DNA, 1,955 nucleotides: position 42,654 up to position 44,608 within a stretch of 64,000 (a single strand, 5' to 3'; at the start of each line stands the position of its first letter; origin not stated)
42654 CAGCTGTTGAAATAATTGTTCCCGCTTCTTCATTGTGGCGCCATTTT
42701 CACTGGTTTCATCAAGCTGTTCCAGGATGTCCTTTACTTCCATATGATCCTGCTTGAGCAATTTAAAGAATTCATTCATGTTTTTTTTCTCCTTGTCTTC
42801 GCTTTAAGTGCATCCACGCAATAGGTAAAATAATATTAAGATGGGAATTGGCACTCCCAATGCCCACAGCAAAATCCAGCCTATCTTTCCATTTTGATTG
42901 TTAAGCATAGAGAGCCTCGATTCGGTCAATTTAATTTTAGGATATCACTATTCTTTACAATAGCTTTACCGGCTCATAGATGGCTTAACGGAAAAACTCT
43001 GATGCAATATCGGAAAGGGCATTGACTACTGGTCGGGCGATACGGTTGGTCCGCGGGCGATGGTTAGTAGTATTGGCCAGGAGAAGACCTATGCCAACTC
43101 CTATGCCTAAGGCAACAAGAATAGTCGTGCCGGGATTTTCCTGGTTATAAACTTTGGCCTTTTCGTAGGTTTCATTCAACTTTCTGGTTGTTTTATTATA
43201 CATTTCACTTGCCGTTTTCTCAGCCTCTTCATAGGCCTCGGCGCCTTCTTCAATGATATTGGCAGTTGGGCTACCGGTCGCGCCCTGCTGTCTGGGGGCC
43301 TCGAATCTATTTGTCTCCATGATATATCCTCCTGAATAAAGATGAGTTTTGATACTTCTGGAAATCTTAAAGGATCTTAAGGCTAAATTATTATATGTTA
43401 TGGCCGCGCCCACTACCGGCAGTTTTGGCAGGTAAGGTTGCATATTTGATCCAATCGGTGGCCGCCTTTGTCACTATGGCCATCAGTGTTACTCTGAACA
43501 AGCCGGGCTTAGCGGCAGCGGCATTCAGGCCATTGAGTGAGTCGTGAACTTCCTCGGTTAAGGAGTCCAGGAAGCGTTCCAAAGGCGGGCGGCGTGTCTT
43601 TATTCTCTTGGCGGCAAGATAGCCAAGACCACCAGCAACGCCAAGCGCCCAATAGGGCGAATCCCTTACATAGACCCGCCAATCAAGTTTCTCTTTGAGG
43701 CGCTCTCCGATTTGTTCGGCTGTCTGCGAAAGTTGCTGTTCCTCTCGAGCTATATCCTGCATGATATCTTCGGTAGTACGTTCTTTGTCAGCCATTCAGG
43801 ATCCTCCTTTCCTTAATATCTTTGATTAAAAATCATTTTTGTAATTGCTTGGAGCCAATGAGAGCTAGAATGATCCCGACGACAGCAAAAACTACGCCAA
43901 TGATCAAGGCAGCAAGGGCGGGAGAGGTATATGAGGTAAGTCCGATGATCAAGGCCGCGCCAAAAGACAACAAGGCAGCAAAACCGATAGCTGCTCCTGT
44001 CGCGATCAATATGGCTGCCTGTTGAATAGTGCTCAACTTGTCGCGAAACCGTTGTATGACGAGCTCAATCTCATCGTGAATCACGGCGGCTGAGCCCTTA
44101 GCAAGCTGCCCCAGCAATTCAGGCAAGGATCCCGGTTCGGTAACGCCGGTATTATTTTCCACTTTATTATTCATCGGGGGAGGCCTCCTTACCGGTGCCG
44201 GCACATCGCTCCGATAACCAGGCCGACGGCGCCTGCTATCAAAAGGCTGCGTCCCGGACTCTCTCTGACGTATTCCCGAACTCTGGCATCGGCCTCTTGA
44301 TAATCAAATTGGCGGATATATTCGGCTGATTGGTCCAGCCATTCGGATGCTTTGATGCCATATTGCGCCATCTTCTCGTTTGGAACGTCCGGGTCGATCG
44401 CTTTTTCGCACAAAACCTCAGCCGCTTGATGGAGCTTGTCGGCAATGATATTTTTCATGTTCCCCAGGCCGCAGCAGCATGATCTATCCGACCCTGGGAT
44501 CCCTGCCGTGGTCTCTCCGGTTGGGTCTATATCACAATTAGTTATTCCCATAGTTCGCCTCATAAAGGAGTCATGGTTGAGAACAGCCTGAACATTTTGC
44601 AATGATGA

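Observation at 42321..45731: Eight-gene operon of small secreted/tail-anchored proteins: an expanded YqjD/ElaB-YqjE-type module of unknown function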

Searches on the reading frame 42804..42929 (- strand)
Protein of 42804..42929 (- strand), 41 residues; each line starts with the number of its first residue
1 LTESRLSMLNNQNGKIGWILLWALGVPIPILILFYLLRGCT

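Call 3: search_protein_families(library=pfam, proteins=[window:42804-42929:-], max_evalue=0.1)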
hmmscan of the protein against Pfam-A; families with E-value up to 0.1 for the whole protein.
window:42804-42929:- (41 aa): 0 families

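Call 8: search_protein_families(library=ncbifam, proteins=[window:42804-42908:-], max_evalue=0.1)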
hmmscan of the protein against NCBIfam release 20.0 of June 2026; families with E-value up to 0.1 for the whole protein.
window:42804-42908:- (34 aa): 0 families

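Call 52: search_protein_families(library=padloc, proteins=[window:42804-42908:-], max_evalue=0.01)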
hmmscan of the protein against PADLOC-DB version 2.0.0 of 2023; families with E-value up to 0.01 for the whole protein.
window:42804-42908:- (34 aa): 0 families

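Call 60: find_homologous_proteins(query=window:42804-42929:-, max_evalue=0.01)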
Query window:42804-42929:- (41 aa): 210 proteins with E <= 0.01 among 210 candidates; the best 120 are listed.
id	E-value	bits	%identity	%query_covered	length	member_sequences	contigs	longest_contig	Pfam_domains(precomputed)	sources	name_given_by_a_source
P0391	8.6e-15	70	100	83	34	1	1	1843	-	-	-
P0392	4.7e-13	65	68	100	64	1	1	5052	-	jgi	-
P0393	6.3e-13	65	76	100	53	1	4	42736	-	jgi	jgi:hypothetical protein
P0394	7.6e-13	64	74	95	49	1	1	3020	-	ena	-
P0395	8.0e-13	64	88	83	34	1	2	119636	-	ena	-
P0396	9.9e-13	64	85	83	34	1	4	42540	-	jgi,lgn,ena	jgi:hypothetical protein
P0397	1.6e-12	63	71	100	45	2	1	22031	-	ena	-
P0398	1.6e-12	63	82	83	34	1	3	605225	-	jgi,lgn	jgi:hypothetical protein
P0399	1.8e-12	63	66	100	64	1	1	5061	-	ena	-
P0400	2.9e-12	63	85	83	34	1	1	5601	-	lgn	-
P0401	3.2e-12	62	85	83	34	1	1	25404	-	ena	-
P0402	3.7e-12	62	79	83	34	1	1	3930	-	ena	-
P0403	4.0e-12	62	79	83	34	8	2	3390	-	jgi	jgi:hypothetical protein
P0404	5.6e-12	62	79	83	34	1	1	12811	-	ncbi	-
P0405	5.8e-12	62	79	83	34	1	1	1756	-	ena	-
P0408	7.5e-12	61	85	83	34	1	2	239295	-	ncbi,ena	-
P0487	1.2e-9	55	72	78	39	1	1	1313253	-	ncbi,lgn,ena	-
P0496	1.8e-9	54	74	83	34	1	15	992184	-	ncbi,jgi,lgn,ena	jgi:hypothetical protein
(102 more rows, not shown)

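Call 61: find_encoding_contigs(protein=P0496, flank=5000, max_places=2)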
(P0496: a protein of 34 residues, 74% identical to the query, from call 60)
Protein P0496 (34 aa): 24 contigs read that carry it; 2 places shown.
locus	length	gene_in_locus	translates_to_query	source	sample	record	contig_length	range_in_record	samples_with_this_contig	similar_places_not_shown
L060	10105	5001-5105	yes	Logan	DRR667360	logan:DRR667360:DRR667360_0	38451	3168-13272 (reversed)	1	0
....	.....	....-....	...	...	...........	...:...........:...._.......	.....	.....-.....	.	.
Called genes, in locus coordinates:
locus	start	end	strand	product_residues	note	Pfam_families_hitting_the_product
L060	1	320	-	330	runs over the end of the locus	-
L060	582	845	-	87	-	PF05532:CsbD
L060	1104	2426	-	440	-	PF00999:Na_H_Exchanger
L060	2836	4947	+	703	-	PF00199:Catalase, PF06628:Catalase-rel, PF18011:Catalase_C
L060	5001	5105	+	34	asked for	-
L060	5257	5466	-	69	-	-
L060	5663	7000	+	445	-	PF13091:PLDc_2, PF00614:PLDc (faint), PF13091:PLDc_2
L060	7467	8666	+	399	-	PF13609:Porin_4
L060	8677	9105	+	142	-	-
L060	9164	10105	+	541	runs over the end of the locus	PF00015:MCPsignal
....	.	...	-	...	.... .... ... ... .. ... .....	-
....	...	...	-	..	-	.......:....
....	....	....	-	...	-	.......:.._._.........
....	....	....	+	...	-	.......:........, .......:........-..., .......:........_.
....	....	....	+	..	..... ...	-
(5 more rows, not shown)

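Call 62: find_encoding_contigs(protein=P0487, flank=5000, max_places=1)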
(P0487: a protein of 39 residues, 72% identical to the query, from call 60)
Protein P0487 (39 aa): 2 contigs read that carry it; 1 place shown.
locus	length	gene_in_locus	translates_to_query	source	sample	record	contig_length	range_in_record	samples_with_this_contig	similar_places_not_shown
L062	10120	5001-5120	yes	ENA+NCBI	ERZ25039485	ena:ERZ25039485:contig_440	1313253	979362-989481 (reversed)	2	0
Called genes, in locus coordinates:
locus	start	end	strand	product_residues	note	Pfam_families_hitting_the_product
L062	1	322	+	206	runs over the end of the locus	PF00291:PALP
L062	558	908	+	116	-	-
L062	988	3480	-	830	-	PF04932:Wzy_C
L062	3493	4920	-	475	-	PF00953:Glycos_transf_4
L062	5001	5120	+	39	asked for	-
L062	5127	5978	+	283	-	PF02735:Ku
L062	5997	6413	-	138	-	-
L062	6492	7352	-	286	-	PF03935:SKN1_KRE6_Sbg1 (weak), PF00722:Glyco_hydro_16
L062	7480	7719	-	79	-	-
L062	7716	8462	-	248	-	-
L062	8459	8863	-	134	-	PF02472:ExbD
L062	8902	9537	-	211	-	PF01618:MotA_ExbB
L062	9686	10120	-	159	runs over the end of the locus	PF10116:Host_attach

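Call 63: find_encoding_contigs(protein=P0408, flank=5000, max_places=1)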
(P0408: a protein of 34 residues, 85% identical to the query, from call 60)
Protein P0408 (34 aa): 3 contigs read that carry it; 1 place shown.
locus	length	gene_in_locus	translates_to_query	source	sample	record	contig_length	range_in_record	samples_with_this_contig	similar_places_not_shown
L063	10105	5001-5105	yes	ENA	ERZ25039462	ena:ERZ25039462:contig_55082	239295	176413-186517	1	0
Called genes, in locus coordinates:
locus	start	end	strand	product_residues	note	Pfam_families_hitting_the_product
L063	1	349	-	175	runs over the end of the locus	PF07568:HisKA_2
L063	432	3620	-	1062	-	PF00989:PAS (weak), PF13188:PAS_8 (faint), PF13426:PAS_9, PF00989:PAS (weak), PF08448:PAS_4, PF13426:PAS_9, PF17159:MASE3, PF08447:PAS_3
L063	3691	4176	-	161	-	-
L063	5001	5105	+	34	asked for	-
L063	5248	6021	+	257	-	PF04972:BON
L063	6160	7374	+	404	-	PF01594:AI-2E_transport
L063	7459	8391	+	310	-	PF13466:STAS_2, PF02405:MlaE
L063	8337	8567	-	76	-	-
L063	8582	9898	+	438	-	PF00005:ABC_tran, PF13304:AAA_21 (weak), PF02470:MlaD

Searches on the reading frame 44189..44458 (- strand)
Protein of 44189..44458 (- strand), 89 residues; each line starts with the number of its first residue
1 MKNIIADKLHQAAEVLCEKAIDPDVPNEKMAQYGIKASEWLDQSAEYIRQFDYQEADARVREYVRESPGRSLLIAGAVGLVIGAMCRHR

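Call 8: search_protein_families(library=ncbifam, proteins=[window:44189-44458:-], max_evalue=0.1)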
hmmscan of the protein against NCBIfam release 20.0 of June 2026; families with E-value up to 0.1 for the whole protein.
window:44189-44458:- (89 aa): 2 families
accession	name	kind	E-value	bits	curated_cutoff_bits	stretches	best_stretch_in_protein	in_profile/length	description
NF007523.0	PRK10132.1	equivalog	0.018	15.8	157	1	59-87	77-105/108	hypothetical protein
NF007709.0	PRK10404.1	equivalog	0.029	14.9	139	1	53-88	65-100/101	stress response protein ElaB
